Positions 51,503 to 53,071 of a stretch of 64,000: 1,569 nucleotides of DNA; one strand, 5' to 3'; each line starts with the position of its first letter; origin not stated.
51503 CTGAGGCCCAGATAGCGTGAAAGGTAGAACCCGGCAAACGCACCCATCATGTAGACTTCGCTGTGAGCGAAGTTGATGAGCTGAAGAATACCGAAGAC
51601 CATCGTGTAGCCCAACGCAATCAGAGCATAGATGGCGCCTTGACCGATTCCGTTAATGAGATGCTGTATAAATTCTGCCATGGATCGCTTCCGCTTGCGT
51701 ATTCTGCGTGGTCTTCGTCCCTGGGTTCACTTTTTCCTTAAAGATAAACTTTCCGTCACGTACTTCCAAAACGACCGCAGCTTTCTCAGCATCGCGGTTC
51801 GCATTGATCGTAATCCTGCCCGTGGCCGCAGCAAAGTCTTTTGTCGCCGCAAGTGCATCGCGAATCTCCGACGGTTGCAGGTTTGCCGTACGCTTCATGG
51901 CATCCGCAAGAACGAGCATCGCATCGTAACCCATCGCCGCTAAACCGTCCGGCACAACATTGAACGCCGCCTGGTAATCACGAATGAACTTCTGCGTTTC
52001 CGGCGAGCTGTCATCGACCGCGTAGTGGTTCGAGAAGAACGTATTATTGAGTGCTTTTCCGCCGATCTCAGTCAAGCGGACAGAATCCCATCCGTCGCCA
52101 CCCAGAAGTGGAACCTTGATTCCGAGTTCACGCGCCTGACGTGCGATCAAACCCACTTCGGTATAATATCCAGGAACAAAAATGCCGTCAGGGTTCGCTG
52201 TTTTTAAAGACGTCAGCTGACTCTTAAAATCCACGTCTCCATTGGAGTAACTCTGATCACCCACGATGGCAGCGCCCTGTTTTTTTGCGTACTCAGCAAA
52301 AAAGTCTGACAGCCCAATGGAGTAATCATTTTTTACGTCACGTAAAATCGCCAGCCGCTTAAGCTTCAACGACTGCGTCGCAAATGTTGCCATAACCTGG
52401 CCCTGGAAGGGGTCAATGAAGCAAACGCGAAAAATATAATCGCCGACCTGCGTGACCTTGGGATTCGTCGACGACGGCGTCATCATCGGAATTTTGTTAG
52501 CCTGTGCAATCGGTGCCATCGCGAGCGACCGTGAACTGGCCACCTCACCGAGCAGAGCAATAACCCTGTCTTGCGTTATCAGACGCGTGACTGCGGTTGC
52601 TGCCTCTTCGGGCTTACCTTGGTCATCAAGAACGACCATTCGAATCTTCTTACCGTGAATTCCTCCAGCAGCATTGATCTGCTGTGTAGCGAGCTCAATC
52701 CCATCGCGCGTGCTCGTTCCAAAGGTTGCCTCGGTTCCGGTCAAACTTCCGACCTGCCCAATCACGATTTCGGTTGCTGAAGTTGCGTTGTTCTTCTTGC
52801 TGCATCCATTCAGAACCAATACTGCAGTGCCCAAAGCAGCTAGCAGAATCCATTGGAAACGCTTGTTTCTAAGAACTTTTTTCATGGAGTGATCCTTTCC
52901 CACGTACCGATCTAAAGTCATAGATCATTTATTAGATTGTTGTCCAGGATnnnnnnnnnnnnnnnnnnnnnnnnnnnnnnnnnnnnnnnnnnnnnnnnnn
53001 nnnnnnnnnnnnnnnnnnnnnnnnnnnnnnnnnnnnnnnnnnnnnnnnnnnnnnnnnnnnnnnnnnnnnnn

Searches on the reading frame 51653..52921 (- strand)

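Call 28: search_protein_families(library=pfam, proteins=[window:51653-52921:-], max_evalue=0.00001)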
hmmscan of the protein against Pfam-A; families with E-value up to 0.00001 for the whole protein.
window:51653-52921:- (422 aa): 3 families
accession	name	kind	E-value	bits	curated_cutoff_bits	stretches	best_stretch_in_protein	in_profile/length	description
PF13458.12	Peripla_BP_6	-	1.3e-64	219.5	31.7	1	51-390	1-342/343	Periplasmic binding protein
PF01094.35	ANF_receptor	-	1.2e-22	80.9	25.4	1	75-386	6-349/353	Receptor family ligand binding region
PF13433.12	Peripla_BP_5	-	1.5e-21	77.4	27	1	54-138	3-87/363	Periplasmic binding protein domain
